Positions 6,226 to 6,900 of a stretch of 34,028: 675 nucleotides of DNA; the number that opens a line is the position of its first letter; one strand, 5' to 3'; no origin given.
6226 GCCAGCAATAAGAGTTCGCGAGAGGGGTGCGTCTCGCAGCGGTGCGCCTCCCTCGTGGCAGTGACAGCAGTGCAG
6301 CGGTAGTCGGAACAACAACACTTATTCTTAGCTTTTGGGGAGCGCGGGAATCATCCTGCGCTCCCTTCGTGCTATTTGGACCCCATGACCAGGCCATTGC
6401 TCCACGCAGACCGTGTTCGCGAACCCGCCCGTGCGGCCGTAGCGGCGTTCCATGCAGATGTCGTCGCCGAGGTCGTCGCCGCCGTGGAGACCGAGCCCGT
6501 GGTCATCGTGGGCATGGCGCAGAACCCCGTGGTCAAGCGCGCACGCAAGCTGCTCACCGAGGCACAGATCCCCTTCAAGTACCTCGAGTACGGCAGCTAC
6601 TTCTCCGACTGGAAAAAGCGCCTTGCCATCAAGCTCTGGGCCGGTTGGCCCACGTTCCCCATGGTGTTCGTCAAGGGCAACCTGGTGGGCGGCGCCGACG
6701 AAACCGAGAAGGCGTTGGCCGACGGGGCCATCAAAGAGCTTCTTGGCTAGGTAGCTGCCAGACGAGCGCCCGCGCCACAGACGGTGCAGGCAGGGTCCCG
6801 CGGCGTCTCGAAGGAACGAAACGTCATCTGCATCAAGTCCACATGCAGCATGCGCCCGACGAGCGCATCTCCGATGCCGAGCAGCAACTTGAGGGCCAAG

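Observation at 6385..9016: Ser/Thr kinase translationally coupled to a rhodanese-ThiF E1-like enzyme with inverted domain order; a Grx-like gene overlaps its 3' end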

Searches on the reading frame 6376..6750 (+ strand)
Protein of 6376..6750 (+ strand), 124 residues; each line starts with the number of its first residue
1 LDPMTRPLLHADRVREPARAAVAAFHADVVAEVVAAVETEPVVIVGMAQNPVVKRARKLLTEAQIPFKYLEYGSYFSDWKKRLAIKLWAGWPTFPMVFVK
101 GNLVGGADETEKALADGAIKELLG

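Call 3: search_protein_families(library=pfam, proteins=[window:6376-6750:+], max_evalue=0.01)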
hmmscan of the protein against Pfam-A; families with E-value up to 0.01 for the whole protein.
window:6376-6750:+ (124 aa): 1 family
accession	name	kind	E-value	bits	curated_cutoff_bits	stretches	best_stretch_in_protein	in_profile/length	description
PF00462.30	Glutaredoxin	-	2.5e-05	24.8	22.9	1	54-104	13-60/60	Glutaredoxin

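Call 14: search_protein_families(library=ncbifam, proteins=[window:6385-6750:+], max_evalue=0.01)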
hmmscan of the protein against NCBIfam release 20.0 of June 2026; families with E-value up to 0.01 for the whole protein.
window:6385-6750:+ (121 aa): 7 families
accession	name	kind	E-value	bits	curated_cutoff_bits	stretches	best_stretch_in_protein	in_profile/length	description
TIGR00365.1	TIGR00365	equivalog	1.7e-09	37.7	117.1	1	43-120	20-97/99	Grx4 family monothiol glutaredoxin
NF008086.0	PRK10824.1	equivalog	1.3e-05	25.1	205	1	79-119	59-99/115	Grx4 family monothiol glutaredoxin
TIGR02180.1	GRX_euk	equivalog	5.2e-05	23.4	87.25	1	48-119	10-83/84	glutaredoxin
TIGR02181.1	GRX_bact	equivalog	5.7e-05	23.3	90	1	40-120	2-80/80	glutaredoxin 3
TIGR02190.1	GlrX-dom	hypoth_equivalog_domain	0.00011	22.1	99.3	1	36-112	7-79/79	glutaredoxin-family domain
NF007923.0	PRK10638.1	equivalog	0.002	18.2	129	1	44-119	9-81/83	glutaredoxin 3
TIGR02189.1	GlrX-like_plant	paralog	0.003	17.5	93.8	1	33-116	4-87/99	glutaredoxin-like family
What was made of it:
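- On NF006444/PRK08762 rhodanese-ThiF MoeB: The profile matches across both domains (call 14).
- On Class II monothiol glutaredoxin (Grx4 family, TIGR00365): 37.7 bits against 117.1 (call 14).
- Closest known: Class II. Different: TIGR00365 scores 37.7 bits against a cut-off of 117 (call 14).
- The window's E1 falls below the family's curated cut-off (call 14).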

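Call 15: find_homologous_proteins(query=window:6385-6747:+, max_evalue=0.001)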
Query window:6385-6747:+ (121 aa): 4214 proteins with E <= 0.001 among 4324 candidates; the best 120 are listed.
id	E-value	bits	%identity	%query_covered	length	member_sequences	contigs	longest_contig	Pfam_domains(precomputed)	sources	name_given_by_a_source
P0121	1.4e-65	236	90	100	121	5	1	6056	PF00462.31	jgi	-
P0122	2.0e-44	168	63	98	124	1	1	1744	PF00462.31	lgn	-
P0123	5.0e-44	167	67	98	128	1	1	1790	PF00462.31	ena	-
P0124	6.6e-44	166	71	88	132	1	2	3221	PF00462.31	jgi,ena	jgi:glutaredoxin-related protein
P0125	8.3e-44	166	67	97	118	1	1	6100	PF00462.31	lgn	-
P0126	9.1e-44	166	67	99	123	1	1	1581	-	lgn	-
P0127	1.0e-43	166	67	97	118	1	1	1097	PF00462.31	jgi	-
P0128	1.5e-43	165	67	95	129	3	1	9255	PF00462.31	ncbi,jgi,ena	-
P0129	2.1e-43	165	66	98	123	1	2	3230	PF00462.31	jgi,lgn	-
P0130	2.6e-43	165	64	98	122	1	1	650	PF00462.31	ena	-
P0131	3.7e-43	164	67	96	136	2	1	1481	PF00462.31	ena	-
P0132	4.9e-43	164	64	98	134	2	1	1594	PF00462.31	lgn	-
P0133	5.4e-43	164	64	96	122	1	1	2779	PF00462.31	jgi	jgi:monothiol glutaredoxin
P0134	6.0e-43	163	65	98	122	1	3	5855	PF00462.31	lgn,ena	-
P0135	6.3e-43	163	63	99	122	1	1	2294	PF00462.31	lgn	-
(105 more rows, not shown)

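Call 18: find_related_loci(query=A1, collection=genome_contigs, flank=10000)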
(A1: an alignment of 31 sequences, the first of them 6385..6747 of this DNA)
Query A1 (121 aa) in genome_contigs; peptide patterns used: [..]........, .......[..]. (x = any residue, [..] = any of these).
599 stretches matched a pattern (row limit reached: there are more); 589 encode a relative of the query (tblastn E <= 1e-3); the best 80 are kept; 80 distinct loci.
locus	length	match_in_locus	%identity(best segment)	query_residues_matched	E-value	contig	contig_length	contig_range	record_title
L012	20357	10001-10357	67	3-121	1e-48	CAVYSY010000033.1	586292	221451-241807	MAG: uncultured delta proteobacterium isolate MFD05674.bin.2.184 genome assembly, contig: contig_52595, whole genome sho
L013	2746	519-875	65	2-120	4e-49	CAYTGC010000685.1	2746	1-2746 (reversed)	MAG TPA_asm: uncultured Myxococcales bacterium isolate SRP189682_co2_104 genome assembly, contig: NODE_106691_length_274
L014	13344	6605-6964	65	2-121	1e-48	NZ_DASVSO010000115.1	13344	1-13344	MAG: Archangium sp. isolate SMAG_U3264 k141_118208, whole genome shotgun sequence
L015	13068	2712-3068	65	3-121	3e-48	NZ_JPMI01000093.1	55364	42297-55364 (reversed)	Archangium violaceum Cb vi76 contig00099, whole genome shotgun sequence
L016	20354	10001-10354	63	3-120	4e-48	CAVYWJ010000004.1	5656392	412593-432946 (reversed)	MAG: uncultured delta proteobacterium isolate MFD01275.bin.1.74 genome assembly, contig: contig_5196, whole genome shotg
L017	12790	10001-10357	63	2-120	1e-47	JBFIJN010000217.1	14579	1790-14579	MAG: Nannocystaceae bacterium isolate Mix_sand11.2021.09.Z.87 k141_2775726_length_14579_cov_20.8043, whole genome shotgu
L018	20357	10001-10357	65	3-121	3e-47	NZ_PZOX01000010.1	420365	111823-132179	Vitiosangium sp. GDMCC 1.1324 contig10, whole genome shotgun sequence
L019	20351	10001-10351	63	1-117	3e-47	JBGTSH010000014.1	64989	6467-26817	MAG: Polyangiaceae bacterium isolate WDNA12_bin.27.orig NODE_286_length_64989_cov_0.780488, whole genome shotgun sequenc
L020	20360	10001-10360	64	2-121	4e-47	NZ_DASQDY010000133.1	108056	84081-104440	MAG: Archangium sp. isolate SMAG_U11739 k141_1336642, whole genome shotgun sequence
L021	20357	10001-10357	63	3-121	2e-46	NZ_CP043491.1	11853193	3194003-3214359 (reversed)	Cystobacter fuscus strain Cbf 10 chromosome, complete genome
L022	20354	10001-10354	61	3-120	6e-46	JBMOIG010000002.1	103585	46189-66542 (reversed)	MAG: Myxococcota bacterium isolate Deming_bin.407 contig234, whole genome shotgun sequence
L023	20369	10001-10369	61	1-121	1e-45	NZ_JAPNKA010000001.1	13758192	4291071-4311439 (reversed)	Archangium lansingense strain MIWBW ctg.000000F, whole genome shotgun sequence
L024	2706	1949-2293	63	6-120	1e-45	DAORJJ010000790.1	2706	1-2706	MAG TPA_asm: Polyangiaceae bacterium isolate AMR_MDS_5554 NODE_10578_length_2706_cov_5.388533, whole genome shotgun sequ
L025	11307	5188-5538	62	2-118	1e-45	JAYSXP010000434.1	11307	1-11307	MAG: Polyangiaceae bacterium isolate GFS_13241 GFS_13241_433, whole genome shotgun sequence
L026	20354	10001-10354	59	3-120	2e-45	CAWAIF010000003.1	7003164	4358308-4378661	MAG: uncultured delta proteobacterium isolate MFD02416.bin.1.98 genome assembly, contig: contig_8404, whole genome shotg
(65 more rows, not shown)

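Call 64: search_solved_structures(query=A1, max_evalue=0.001, show_alignments=2)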
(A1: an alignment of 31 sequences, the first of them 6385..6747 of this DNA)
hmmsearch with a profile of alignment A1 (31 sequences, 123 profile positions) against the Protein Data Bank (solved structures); distinct sequences matched with E-value up to 0.001: 48.
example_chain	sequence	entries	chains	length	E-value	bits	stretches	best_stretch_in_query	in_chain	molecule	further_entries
2ht9_A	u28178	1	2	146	1.3e-09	41.1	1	9-118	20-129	Glutaredoxin-2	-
5zvl_A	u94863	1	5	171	3.3e-09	39.8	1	20-121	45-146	Glutaredoxin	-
2yan_A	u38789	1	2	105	3.5e-09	39.7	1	50-117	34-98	GLUTAREDOXIN-3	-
1wik_A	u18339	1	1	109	9e-09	38.4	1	50-118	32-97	Thioredoxin-like protein 2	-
2cq9_A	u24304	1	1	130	1.3e-08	37.9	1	20-118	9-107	GLRX2 protein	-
3zyw_A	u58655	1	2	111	1.4e-08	37.8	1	50-118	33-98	GLUTAREDOXIN-3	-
2fls_A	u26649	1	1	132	1.7e-08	37.5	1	23-118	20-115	Glutaredoxin-2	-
2ltk_A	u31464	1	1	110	2.8e-08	36.8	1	27-121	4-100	Mono-cysteine glutaredoxin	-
2mxn_A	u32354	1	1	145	3.3e-08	36.5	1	27-121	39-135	Mono-cysteine glutaredoxin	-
7ncv_A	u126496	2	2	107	8.8e-08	35.2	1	25-122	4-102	Glutaredoxin, CPYC type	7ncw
2lku_A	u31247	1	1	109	9.4e-08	35.1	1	56-122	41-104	GrxS14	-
2wci_A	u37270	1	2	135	1.8e-07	34.2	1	27-121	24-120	GLUTAREDOXIN-4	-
1yka_A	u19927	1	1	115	1.8e-07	34.1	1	28-121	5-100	monothiol glutaredoxin ydhD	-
2wul_A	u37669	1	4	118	2e-07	34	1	56-121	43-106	GLUTAREDOXIN RELATED PROTEIN 5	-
5gtx_A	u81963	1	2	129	2.1e-07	34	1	28-119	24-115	buckwheat glutaredoxin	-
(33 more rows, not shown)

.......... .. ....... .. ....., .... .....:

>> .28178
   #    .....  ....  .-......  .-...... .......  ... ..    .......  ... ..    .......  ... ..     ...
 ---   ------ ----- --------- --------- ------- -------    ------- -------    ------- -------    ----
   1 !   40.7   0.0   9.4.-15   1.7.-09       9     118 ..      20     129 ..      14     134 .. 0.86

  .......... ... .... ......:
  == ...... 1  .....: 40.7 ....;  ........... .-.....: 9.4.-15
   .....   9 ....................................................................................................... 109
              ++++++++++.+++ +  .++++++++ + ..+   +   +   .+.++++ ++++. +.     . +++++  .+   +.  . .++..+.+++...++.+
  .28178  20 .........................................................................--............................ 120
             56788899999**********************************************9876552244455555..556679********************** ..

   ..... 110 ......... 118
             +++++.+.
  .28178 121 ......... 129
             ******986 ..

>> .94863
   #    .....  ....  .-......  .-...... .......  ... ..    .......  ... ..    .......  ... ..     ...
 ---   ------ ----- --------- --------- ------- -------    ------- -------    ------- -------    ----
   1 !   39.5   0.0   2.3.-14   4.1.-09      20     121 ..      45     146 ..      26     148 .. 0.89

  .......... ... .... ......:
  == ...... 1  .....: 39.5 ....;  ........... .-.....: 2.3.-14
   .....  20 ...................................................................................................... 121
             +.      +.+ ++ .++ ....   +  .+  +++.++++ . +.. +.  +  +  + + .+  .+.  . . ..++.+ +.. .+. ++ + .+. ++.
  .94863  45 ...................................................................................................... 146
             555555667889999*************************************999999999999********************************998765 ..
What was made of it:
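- On Class II monothiol glutaredoxin (Grx4 family, TIGR00365): 'AQNP' aligns with CSYC of human Grx2 (call 64).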
